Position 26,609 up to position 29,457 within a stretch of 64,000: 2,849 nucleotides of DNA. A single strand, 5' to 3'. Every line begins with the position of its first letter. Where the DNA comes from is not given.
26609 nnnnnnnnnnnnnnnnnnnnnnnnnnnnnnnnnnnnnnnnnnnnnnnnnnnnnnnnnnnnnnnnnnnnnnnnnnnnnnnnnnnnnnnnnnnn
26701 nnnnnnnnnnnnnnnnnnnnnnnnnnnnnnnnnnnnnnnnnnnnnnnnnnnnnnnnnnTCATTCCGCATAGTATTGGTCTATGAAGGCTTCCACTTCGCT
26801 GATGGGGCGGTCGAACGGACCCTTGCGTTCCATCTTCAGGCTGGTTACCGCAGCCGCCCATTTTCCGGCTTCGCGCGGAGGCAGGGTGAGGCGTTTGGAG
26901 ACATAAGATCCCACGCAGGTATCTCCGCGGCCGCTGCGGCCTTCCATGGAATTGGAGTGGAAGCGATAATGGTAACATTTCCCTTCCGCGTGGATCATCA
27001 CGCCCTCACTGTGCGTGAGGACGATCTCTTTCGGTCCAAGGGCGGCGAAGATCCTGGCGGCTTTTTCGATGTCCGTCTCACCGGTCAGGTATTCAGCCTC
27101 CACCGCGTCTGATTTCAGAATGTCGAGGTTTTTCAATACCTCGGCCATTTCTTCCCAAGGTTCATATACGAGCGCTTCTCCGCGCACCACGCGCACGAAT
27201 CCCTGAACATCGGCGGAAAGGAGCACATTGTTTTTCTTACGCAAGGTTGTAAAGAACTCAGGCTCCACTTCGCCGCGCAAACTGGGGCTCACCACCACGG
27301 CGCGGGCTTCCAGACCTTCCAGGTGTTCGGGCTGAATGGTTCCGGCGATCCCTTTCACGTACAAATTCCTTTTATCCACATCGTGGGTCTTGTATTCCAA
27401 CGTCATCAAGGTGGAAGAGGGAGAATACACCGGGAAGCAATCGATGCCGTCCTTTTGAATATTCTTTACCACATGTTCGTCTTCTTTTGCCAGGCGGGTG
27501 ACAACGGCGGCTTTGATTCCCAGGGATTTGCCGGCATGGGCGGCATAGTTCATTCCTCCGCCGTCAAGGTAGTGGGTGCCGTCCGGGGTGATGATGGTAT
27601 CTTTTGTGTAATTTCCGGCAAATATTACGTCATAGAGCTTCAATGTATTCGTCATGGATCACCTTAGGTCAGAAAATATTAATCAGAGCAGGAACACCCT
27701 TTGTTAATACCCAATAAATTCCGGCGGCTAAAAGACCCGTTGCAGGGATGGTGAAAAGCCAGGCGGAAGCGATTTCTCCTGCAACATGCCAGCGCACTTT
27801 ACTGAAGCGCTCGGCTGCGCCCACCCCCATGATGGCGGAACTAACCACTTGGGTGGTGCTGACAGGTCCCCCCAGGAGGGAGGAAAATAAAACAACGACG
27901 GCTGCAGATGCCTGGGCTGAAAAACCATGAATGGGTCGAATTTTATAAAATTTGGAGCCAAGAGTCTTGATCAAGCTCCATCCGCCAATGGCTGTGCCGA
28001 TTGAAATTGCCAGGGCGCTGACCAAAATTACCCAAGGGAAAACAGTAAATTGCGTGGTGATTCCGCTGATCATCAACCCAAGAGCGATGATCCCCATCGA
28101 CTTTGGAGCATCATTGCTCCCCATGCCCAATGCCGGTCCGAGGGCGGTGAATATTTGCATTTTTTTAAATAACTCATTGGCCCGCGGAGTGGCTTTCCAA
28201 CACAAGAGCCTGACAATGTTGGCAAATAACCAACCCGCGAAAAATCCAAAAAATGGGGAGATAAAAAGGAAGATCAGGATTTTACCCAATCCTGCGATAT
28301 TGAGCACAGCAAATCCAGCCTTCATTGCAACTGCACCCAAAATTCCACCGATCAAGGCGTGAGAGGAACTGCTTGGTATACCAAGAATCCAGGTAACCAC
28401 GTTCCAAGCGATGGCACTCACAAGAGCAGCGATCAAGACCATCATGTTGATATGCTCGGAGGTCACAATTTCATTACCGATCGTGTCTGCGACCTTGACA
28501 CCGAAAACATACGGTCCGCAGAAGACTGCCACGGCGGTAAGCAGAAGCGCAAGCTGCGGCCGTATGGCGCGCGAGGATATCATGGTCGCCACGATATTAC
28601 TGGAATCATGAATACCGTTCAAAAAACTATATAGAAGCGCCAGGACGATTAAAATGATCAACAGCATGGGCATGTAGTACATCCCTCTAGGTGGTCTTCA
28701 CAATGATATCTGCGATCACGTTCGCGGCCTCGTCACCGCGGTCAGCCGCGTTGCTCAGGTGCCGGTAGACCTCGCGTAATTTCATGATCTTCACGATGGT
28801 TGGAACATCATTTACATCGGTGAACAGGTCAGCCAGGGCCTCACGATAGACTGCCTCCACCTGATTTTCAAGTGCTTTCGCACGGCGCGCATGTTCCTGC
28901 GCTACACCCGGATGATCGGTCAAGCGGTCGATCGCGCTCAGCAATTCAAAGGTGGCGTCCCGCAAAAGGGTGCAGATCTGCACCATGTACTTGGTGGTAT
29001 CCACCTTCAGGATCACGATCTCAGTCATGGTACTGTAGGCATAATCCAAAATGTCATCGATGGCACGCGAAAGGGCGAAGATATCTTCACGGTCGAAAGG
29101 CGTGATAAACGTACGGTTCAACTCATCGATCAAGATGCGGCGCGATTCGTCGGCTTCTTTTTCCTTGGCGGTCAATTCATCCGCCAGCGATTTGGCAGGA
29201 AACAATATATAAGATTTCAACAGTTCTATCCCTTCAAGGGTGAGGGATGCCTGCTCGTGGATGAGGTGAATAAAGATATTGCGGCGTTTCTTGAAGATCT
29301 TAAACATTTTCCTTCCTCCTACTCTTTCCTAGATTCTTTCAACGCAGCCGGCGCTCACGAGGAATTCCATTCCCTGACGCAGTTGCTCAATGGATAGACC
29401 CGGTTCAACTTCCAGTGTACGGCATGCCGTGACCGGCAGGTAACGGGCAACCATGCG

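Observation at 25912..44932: About 19 kb co-directional kinase / phosphomutase / HAD / TIM-barrel / Afu-like ABC / PiT locus: candidate undescribed phospho-(acid)sugar system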

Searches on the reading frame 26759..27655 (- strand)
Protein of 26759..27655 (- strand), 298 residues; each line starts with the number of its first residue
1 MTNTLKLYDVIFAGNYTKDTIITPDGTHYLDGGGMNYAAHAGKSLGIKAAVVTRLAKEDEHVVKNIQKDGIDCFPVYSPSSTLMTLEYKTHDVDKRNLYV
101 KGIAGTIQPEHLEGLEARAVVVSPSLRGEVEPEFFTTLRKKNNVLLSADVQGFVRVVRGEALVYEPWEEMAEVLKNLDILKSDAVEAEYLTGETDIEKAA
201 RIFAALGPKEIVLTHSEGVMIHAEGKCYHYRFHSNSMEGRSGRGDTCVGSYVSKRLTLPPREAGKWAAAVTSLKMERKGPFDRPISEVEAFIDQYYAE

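Call 3: search_protein_families(library=pfam, proteins=[window:26759-27655:-], max_evalue=0.01)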
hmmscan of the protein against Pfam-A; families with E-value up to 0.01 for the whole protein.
window:26759-27655:- (298 aa): 0 families

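Call 5: search_protein_families(library=ncbifam, proteins=[window:26759-27655:-], max_evalue=0.01)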
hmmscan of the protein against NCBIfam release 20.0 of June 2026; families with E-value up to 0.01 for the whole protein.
window:26759-27655:- (298 aa): 7 families
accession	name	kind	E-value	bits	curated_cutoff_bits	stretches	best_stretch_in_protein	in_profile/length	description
NF040938.1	KDG_KDGal_kin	equivalog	6.3e-08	32.1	400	1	168-279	174-288/305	bifunctional 2-dehydro-3-deoxygluconokinase/2-dehydro-3-deoxygalactonokinase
NF041332.1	KDG_KDGal_kin_Halo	equivalog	5e-06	26.2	440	1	168-280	181-297/320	bifunctional 2-dehydro-3-deoxygluconokinase/2-dehydro-3-deoxygalactonokinase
NF049991.1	TagKinase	equivalog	2e-05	23.6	420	1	168-293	186-316/321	tagatose kinase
TIGR02152.1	D_ribokin_bact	equivalog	2.9e-05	23.6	299.65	1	171-279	170-285/298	ribokinase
TIGR04382.1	myo_inos_iolC_N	equivalog_domain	5.2e-05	22.7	300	0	169-278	181-293/309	5-dehydro-2-deoxygluconokinase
NF008353.0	PRK11142.1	equivalog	0.00079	19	341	1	171-280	173-289/307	ribokinase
NF006957.1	PRK09434.1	equivalog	0.0015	18.1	450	1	170-252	173-257/302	fructokinase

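Call 24: search_solved_structures(query=window:26759-27655:-, max_evalue=0.1)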
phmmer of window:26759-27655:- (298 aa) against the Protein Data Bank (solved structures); distinct sequences matched with E-value up to 0.1: 10.
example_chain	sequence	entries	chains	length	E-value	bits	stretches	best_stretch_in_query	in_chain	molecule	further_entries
7e4l_A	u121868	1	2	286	5.2e-48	167.4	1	10-295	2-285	PfkB domain-containing protein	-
1vk4_A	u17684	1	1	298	2.1e-46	162.1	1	10-295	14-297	PfkB Carbohydrate kinase TM0415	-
5ysp_A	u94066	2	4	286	2.9e-46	161.6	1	10-295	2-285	TM0415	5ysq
3w4s_A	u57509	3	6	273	6.8e-07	32.5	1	30-278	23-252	Carbohydrate/pyrimidine kinase, PfkB family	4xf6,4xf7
3kd6_A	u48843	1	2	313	8.2e-06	28.9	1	168-282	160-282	Carbohydrate kinase, PfkB family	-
1gqt_A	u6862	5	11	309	0.00023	24.1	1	31-294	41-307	RIBOKINASE | PROTEIN (RIBOKINASE)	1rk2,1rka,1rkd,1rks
1wye_A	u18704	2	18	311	0.00095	22.1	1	176-274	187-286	2-keto-3-deoxygluconate kinase | hypothetical fructokinase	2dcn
4x8f_A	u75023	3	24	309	0.0071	19.3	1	167-294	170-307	Ribokinase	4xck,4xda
3h49_A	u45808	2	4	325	0.016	18.1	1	117-222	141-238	Ribokinase | Uncharacterized sugar kinase ydjH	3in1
3ry7_A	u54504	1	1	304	0.054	16.4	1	172-254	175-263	Ribokinase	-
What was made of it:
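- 26759..27655 (-): TM0415-type PPi-dependent ribokinase-family kinase (298 aa). PDB 1vk4/5ysp at E 2e-46 (call 24).
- Checked: It is confirmed by a strong match to the ribokinase-family protein TM0415 (PDB 1vk4/5ysp, E 2e-46, call 24).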

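Call 34: search_solved_structures(query=window:26759-27655:-, max_evalue=1e-20, show_alignments=2)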
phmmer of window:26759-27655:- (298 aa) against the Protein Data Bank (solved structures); distinct sequences matched with E-value up to 1e-20: 3.
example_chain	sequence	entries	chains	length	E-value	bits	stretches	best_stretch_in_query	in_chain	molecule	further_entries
7e4l_A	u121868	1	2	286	5.2e-48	167.4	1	10-295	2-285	PfkB domain-containing protein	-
1vk4_A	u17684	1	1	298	2.1e-46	162.1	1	10-295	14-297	PfkB Carbohydrate kinase TM0415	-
5ysp_A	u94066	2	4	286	2.9e-46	161.6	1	10-295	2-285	TM0415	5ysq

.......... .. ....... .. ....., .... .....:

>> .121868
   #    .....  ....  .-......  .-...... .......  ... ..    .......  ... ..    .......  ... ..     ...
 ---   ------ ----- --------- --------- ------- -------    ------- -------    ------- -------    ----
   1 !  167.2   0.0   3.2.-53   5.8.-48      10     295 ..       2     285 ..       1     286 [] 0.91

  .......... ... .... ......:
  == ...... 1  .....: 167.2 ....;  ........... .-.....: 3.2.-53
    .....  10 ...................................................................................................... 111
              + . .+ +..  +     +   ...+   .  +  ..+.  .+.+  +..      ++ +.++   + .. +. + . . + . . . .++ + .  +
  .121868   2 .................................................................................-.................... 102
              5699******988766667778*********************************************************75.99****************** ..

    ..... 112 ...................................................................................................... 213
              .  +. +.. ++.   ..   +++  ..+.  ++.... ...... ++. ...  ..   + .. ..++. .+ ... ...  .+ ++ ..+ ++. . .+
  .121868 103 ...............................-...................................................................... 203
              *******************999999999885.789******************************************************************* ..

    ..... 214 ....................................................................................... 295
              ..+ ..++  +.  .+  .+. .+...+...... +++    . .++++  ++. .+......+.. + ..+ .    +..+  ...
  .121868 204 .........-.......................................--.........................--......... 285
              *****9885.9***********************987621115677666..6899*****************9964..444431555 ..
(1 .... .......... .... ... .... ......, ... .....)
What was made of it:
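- On PPi-dependent ribokinase-family kinase (TM0415 type): RSGRGD and K-S-D-A-V-E are present (call 34). F and M are present in the window protein (call 34).
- All five donor-signature residues and the RXGRGD motif are present (calls 24, 34).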

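Call 35: find_homologous_proteins(query=window:26759-27655:-, max_evalue=1e-10)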
Query window:26759-27655:- (298 aa): 5854 proteins with E <= 1e-10 among 7749 candidates; the best 120 are listed.
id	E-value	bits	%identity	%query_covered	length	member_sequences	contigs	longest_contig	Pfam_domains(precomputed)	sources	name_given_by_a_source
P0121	2.0e-185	633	93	100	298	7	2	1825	PF00294.30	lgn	-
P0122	5.2e-179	612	90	100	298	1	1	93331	-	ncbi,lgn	-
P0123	7.3e-166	569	83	100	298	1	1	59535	PF00294.30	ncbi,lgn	-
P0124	4.2e-165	566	84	100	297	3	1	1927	-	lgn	-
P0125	2.8e-163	561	82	100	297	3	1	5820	-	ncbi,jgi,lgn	jgi:sugar/nucleoside kinase (ribokinase family)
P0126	2.3e-162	557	83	100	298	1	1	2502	PF00294.30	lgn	-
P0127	3.4e-162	557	82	100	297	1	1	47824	-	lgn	-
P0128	6.0e-162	556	82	100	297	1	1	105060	-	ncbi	-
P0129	8.4e-160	549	82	100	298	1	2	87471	PF00294.30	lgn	-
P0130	1.2e-158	545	80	100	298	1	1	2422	PF00294.30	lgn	-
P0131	6.9e-155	533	78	100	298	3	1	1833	-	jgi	jgi:sugar/nucleoside kinase (ribokinase family)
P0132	6.1e-154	530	79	98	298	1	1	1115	PF00294.30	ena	-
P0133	2.1e-153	528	80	100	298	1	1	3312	PF00294.30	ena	-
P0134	4.3e-153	527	79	98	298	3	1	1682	PF00294.30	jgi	jgi:sugar/nucleoside kinase (ribokinase family)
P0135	9.6e-153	526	77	100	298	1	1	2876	-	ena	-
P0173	1.1e-146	506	74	100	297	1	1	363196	-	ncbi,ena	-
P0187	2.1e-145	502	76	99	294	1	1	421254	PF00294.30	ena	-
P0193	4.0e-145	501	75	99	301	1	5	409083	PF00294.30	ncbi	ncbi:MAG: PfkB family carbohydrate kinase [Bellilinea sp.]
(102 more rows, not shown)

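Call 36: find_encoding_contigs(protein=P0193, flank=10000, max_places=1)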
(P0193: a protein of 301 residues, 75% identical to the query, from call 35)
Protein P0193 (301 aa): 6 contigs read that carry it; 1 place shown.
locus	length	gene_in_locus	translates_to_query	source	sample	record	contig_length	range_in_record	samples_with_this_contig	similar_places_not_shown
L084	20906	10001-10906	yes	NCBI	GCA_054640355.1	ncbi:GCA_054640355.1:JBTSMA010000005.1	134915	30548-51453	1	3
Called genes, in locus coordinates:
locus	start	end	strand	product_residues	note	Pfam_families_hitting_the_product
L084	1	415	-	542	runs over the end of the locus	PF01565:FAD_binding_4, PF02913:FAD-oxidase_C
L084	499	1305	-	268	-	PF01261:AP_endonuc_2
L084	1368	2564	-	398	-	PF08240:ADH_N, PF16912:Glu_dehyd_C, PF00107:ADH_zinc_N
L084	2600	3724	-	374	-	PF02633:Creatininase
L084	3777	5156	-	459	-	PF01565:FAD_binding_4, PF02913:FAD-oxidase_C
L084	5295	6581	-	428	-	PF13183:Fer4_8, PF13237:Fer4_10 (weak), PF12838:Fer4_7, PF13484:Fer4_16 (weak), PF13534:Fer4_17, PF02754:CCG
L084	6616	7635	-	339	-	PF01408:GFO_IDH_MocA, PF02894:GFO_IDH_MocA_C, PF22725:GFO_IDH_MocA_C3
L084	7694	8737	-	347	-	PF08240:ADH_N, PF00670:AdoHcyase_NAD (faint), PF00107:ADH_zinc_N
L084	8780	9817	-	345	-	PF00356:LacI, PF01381:HTH_3 (faint), PF00532:Peripla_BP_1, PF13407:Peripla_BP_4, PF13377:Peripla_BP_3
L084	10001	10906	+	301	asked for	PF00294:PfkB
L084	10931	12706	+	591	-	PF00664:ABC_membrane, PF00005:ABC_tran, PF02463:SMC_N (faint)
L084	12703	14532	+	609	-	PF00664:ABC_membrane, PF00005:ABC_tran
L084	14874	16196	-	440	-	PF02811:PHP (weak)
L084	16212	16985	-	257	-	PF00756:Esterase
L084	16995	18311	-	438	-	PF07690:MFS_1, PF13347:MFS_2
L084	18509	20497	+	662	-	PF01074:Glyco_hydro_38N (weak), PF16477:DUF5054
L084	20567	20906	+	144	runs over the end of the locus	PF04657:DMT_YdcZ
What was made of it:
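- In Bellilinea (L084) the same kinase sits next to LacI, GFO_IDH_MocA, ADH and AP_endonuc_2 genes that look inositol-catabolic (call 36).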

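Call 37: find_encoding_contigs(protein=P0173, flank=10000, max_places=1)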
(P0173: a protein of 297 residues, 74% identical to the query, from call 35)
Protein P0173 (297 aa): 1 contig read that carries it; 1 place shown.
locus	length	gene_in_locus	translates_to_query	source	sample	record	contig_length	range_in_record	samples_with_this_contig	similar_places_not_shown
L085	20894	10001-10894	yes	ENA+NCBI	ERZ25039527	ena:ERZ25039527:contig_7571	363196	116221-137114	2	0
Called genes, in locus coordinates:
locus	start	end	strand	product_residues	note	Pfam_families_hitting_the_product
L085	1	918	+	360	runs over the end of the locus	PF00005:ABC_tran, PF02463:SMC_N (faint), PF13304:AAA_21 (faint)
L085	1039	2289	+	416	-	-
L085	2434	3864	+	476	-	PF00702:Hydrolase, PF13419:HAD_2, PF13242:Hydrolase_like, PF00702:Hydrolase, PF13419:HAD_2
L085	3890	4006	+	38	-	-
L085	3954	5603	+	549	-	PF00702:Hydrolase, PF13419:HAD_2, PF13242:Hydrolase_like, PF01261:AP_endonuc_2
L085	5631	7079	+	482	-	PF00702:Hydrolase, PF13419:HAD_2, PF13242:Hydrolase_like, PF01261:AP_endonuc_2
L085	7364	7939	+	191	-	PF01865:PhoU_div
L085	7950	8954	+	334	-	PF01384:PHO4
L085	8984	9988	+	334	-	PF01384:PHO4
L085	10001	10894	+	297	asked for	-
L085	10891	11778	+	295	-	PF13483:Lactamase_B_3 (faint), PF12706:Lactamase_B_2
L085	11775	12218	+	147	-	-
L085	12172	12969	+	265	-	PF00485:PRK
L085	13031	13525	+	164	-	PF13238:AAA_18, PF13671:AAA_33 (weak), PF01202:SKI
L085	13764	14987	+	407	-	PF01546:Peptidase_M20, PF07687:M20_dimer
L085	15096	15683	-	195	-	PF19660:DUF6163 (weak)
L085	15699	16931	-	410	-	PF12704:MacB_PCD, PF02687:FtsX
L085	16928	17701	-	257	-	PF00005:ABC_tran, PF02463:SMC_N (faint)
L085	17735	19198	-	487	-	PF00364:Biotin_lipoyl (faint), PF25917:BSH_RND, PF25954:Beta-barrel_RND_2, PF25990:Beta-barrel_YknX, PF25989:YknX_C (weak)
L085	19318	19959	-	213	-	PF08239:SH3_3 (weak)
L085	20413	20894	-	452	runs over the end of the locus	PF07690:MFS_1, PF13347:MFS_2, PF03209:PUCC (faint)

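Call 38: find_encoding_contigs(protein=P0187, flank=10000, max_places=1)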
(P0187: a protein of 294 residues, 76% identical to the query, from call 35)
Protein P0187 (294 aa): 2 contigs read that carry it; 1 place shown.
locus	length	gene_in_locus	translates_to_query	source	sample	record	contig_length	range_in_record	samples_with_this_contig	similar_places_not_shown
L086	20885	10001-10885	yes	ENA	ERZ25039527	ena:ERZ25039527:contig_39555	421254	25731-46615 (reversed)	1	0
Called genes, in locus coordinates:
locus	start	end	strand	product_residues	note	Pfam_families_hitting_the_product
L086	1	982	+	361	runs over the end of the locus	PF00005:ABC_tran, PF13304:AAA_21 (weak)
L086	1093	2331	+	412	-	-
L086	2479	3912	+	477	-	PF00702:Hydrolase, PF13419:HAD_2, PF13242:Hydrolase_like, PF00702:Hydrolase, PF13419:HAD_2, PF13242:Hydrolase_like (weak)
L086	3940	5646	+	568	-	PF00702:Hydrolase, PF13419:HAD_2, PF13242:Hydrolase_like, PF01261:AP_endonuc_2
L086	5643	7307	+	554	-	PF00702:Hydrolase, PF13419:HAD_2, PF13242:Hydrolase_like, PF01261:AP_endonuc_2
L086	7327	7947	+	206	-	PF01865:PhoU_div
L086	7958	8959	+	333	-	PF01384:PHO4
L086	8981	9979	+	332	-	PF01384:PHO4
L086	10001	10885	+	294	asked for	PF00294:PfkB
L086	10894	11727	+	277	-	PF12706:Lactamase_B_2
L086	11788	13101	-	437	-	PF00202:Aminotran_3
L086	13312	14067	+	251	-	PF00586:AIRS, PF02769:AIRS_C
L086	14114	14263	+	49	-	-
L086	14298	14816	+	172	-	PF01541:GIY-YIG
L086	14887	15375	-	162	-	-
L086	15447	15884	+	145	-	PF08459:UvrC_RNaseH_dom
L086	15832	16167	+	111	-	PF08459:UvrC_RNaseH_dom, PF12836:HHH_3 (faint), PF14520:HHH_5, PF12826:HHH_2, PF00633:HHH (weak)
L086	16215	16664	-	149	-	PF00581:Rhodanese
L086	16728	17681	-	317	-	PF00561:Abhydrolase_1, PF12146:Hydrolase_4, PF12697:Abhydrolase_6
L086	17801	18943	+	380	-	PF01121:CoaE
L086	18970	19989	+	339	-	PF02457:DAC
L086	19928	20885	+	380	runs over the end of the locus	PF07949:YbbR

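Call 79: search_protein_families(library=pfam, proteins=[L085:11775-12218:+, L085:12172-12969:+], max_evalue=0.001)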
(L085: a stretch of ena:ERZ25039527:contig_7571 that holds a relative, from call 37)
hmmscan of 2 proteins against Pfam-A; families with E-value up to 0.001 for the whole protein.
L085:11775-12218:+ (147 aa): 0 families

L085:12172-12969:+ (265 aa): 2 families
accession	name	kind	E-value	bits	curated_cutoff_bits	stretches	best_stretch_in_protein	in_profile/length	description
PF00485.24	PRK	-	1.9e-18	67.4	22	1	61-249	2-189/196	Phosphoribulokinase / Uridine kinase family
PF06414.18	Zeta_toxin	-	0.00031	20.7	22.3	1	53-97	11-54/199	Zeta toxin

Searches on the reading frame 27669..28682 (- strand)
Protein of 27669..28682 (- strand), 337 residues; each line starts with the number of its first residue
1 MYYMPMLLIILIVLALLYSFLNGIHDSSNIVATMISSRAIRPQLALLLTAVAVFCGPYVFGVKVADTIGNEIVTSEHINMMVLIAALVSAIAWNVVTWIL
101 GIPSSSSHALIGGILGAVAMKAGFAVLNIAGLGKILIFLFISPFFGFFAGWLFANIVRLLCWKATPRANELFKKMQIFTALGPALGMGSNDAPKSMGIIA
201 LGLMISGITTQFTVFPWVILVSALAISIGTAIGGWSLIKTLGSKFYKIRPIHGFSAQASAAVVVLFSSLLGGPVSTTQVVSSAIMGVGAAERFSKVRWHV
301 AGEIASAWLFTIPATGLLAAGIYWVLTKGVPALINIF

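Call 3: search_protein_families(library=pfam, proteins=[window:27669-28682:-], max_evalue=0.01)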
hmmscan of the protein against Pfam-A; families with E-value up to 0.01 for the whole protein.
window:27669-28682:- (337 aa): 1 family
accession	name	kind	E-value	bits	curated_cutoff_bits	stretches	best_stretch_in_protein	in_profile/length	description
PF01384.25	PHO4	-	2.6e-82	277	33.7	1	22-319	1-350/350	Phosphate transporter family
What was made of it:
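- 27669..28682 (-): PiT-family inorganic phosphate transporter (337 aa). Pfam PHO4 at 2.6e-82 (call 3).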

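Call 5: search_protein_families(library=ncbifam, proteins=[window:27669-28682:-], max_evalue=0.01)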
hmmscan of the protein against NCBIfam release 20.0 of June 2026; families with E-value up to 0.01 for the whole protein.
window:27669-28682:- (337 aa): 2 families
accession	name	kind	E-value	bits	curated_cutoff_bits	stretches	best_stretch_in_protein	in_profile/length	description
NF033774.1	phos_trans_PitA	exception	4.7e-37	127.8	800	2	4-167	12-186/498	inorganic phosphate transporter PitA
NF053884.1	SulfPermCysPBac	equivalog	1.4e-22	80.1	400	1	9-310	3-299/354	sulfate permease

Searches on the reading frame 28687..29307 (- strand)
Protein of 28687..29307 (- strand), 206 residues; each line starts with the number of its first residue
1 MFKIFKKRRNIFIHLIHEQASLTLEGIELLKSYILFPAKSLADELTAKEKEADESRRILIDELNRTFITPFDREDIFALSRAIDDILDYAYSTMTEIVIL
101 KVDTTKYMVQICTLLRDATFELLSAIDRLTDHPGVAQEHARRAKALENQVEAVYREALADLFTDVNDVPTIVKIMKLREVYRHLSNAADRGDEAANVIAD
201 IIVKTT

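Call 3: search_protein_families(library=pfam, proteins=[window:28687-29307:-], max_evalue=0.01)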
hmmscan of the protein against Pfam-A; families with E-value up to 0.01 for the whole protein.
window:28687-29307:- (206 aa): 1 family
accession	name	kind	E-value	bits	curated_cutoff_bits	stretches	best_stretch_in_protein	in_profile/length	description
PF01865.21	PhoU_div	-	1.1e-18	67.8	24.4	1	8-203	9-213/214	Protein of unknown function DUF47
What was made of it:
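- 28687..29307 (-): DUF47/PhoU_div protein, the usual partner of PiT. Pfam PF01865 at 1e-18 (call 3).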

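Call 5: search_protein_families(library=ncbifam, proteins=[window:28687-29307:-], max_evalue=0.01)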
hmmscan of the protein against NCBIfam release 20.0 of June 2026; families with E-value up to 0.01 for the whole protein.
window:28687-29307:- (206 aa): 1 family
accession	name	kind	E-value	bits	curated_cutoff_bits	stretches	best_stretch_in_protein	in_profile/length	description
TIGR00153.1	TIGR00153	hypoth_equivalog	9.2e-15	54.9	104.3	1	8-205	12-216/217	TIGR00153 family protein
